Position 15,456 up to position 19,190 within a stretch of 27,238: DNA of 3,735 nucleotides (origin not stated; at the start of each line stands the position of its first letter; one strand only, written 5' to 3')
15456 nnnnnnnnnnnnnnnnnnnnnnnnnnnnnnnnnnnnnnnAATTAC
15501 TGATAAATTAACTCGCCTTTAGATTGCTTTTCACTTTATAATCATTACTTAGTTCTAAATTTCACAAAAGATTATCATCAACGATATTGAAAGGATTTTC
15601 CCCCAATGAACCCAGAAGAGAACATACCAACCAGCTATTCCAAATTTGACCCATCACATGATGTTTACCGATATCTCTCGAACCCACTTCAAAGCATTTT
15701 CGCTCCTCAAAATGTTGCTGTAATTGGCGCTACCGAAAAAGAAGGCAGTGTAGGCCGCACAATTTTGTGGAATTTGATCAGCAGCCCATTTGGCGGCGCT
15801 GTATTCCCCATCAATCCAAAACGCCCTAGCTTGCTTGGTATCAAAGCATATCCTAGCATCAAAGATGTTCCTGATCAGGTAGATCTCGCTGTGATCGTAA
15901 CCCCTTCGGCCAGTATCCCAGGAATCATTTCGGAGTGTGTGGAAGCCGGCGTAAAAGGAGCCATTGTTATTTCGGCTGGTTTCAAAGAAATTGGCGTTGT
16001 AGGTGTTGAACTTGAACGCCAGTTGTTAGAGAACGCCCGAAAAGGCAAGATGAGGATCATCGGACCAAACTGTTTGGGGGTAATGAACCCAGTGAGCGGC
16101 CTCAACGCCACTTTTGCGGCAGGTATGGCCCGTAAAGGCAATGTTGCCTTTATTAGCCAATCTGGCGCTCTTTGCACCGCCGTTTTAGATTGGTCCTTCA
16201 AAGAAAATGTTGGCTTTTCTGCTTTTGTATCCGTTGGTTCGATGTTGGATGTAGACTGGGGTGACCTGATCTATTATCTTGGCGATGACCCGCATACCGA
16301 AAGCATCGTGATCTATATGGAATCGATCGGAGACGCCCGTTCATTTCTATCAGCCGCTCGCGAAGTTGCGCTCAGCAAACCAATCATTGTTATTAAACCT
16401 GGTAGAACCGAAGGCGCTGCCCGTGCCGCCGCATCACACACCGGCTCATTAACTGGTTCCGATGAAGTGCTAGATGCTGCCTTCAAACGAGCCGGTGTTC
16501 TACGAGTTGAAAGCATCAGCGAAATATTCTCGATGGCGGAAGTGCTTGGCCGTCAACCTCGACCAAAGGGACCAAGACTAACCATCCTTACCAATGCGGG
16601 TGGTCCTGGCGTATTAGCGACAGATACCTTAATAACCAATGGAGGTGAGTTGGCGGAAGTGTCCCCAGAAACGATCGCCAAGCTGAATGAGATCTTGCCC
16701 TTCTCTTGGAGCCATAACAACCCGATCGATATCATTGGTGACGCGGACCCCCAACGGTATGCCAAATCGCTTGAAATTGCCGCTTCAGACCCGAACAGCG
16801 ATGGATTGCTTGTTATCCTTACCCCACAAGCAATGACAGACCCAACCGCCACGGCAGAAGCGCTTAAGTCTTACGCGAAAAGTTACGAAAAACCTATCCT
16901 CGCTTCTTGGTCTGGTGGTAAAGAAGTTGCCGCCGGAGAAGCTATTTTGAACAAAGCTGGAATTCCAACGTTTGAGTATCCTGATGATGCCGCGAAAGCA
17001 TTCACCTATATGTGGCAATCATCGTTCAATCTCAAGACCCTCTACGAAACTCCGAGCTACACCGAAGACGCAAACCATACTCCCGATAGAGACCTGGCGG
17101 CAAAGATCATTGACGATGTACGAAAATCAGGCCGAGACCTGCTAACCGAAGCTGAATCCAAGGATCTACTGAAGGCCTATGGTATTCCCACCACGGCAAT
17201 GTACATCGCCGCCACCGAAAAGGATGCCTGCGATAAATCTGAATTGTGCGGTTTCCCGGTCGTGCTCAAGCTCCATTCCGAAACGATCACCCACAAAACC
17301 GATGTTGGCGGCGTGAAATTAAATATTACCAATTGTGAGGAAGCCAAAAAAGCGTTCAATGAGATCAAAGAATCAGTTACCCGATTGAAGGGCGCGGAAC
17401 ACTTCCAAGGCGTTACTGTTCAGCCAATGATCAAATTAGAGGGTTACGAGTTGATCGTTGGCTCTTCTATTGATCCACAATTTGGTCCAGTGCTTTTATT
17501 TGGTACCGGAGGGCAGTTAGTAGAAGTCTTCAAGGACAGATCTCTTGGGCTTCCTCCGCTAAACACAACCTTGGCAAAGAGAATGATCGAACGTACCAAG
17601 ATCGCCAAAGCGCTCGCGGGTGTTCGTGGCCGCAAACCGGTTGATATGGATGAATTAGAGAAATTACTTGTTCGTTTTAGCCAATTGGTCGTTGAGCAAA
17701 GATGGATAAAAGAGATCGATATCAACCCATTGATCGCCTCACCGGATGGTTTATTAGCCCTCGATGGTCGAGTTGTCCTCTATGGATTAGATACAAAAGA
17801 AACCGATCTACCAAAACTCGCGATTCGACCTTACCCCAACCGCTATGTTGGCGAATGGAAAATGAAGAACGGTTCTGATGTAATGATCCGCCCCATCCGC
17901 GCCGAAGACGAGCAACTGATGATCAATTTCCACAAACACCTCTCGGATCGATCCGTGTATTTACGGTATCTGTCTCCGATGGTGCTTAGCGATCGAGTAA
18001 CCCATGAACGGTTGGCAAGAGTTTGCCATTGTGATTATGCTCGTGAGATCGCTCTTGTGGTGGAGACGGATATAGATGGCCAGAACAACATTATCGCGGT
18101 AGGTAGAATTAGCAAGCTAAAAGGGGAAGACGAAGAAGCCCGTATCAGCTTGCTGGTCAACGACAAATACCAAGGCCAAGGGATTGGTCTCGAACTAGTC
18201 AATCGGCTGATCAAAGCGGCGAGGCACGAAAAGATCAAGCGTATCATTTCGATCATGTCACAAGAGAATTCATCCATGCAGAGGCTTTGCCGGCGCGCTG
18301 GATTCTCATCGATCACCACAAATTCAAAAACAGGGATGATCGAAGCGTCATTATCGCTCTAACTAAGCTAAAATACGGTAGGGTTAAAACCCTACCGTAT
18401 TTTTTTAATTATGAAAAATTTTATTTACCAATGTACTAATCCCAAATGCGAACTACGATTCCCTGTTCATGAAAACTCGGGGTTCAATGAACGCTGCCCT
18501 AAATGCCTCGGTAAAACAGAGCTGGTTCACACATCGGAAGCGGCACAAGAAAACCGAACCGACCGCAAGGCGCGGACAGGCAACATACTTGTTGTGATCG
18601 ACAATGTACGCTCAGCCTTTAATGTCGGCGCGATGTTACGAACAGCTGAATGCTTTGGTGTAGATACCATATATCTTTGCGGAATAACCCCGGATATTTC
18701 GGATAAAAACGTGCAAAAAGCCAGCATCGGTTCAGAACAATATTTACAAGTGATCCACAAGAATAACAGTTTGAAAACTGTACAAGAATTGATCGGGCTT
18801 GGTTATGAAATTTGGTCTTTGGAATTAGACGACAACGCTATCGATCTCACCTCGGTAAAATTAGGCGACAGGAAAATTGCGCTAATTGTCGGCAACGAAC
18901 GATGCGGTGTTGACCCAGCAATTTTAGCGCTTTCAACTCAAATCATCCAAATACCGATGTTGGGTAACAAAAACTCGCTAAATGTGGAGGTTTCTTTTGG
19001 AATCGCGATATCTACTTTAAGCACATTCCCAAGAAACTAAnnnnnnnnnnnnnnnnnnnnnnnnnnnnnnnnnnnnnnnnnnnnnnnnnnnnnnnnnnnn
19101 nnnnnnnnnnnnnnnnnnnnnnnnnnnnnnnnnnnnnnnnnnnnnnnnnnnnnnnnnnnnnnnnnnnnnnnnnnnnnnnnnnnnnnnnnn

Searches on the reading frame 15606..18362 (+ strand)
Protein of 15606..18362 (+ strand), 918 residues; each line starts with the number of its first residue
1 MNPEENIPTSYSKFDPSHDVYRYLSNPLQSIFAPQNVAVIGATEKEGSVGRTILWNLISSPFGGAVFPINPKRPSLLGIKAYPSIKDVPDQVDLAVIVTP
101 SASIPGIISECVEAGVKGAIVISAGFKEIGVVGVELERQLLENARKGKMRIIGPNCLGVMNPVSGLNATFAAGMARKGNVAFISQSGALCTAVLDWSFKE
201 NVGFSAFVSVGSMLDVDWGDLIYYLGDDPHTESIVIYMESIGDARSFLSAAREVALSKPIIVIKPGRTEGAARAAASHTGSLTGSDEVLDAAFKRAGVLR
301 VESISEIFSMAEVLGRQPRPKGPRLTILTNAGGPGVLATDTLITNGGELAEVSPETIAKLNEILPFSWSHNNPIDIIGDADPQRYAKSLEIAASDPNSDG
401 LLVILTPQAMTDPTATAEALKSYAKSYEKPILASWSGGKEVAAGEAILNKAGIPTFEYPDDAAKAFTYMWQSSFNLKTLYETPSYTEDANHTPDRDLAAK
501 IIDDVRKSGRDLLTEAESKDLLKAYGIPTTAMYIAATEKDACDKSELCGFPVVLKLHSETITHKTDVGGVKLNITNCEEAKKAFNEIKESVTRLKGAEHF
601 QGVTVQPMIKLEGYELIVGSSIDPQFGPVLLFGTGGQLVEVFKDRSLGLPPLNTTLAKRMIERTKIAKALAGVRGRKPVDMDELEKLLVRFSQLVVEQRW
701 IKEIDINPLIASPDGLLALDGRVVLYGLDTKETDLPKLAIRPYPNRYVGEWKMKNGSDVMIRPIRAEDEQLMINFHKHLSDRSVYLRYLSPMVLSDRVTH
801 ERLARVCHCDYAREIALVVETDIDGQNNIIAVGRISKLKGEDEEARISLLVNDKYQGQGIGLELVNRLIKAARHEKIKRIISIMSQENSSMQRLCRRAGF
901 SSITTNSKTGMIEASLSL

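Call 75: search_protein_families(library=pfam, proteins=[window:15606-18362:+], max_evalue=0.00001)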
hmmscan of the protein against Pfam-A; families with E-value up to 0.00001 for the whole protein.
window:15606-18362:+ (918 aa): 8 families
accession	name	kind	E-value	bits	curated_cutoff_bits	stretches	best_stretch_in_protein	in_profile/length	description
PF13549.11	ATP-grasp_5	-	8.3e-84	280.8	27.6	1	505-725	2-221/221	ATP-grasp domain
PF13607.11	Succ_CoA_lig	-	4.3e-58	195.4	27.4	1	177-314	1-138/138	Succinyl-CoA ligase like flavodoxin domain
PF13380.12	CoA_binding_2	-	1.3e-25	90.5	22.8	1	36-161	2-115/116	CoA binding domain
PF13302.13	Acetyltransf_3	-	4.4e-15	57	25.4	1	759-900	2-137/138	Acetyltransferase (GNAT) domain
PF19045.5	Ligase_CoA_2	-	1.2e-13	51.9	23.7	1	326-463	2-144/162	Ligase-CoA domain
PF02629.25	CoA_binding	-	3.8e-13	50.4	22.3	1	34-125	3-97/97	CoA binding domain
PF00583.31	Acetyltransf_1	-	5.6e-10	40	20.7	1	807-900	23-116/116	Acetyltransferase (GNAT) family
PF13508.13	Acetyltransf_7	-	1.4e-06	29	27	1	815-901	4-83/84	Acetyltransferase (GNAT) domain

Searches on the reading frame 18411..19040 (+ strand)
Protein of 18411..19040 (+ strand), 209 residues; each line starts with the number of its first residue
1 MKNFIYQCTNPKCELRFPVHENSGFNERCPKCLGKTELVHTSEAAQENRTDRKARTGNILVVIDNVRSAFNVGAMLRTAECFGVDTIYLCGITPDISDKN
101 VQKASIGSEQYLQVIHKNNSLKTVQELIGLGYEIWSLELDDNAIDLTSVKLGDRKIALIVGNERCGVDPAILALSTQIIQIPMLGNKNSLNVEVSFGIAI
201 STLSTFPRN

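Call 75: search_protein_families(library=pfam, proteins=[window:18411-19040:+], max_evalue=0.00001)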
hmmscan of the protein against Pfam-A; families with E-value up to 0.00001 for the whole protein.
window:18411-19040:+ (209 aa): 1 family
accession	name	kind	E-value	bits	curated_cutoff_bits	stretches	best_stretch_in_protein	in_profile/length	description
PF00588.24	SpoU_methylase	-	2.6e-30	105.8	29.7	1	59-200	2-141/142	SpoU rRNA Methylase family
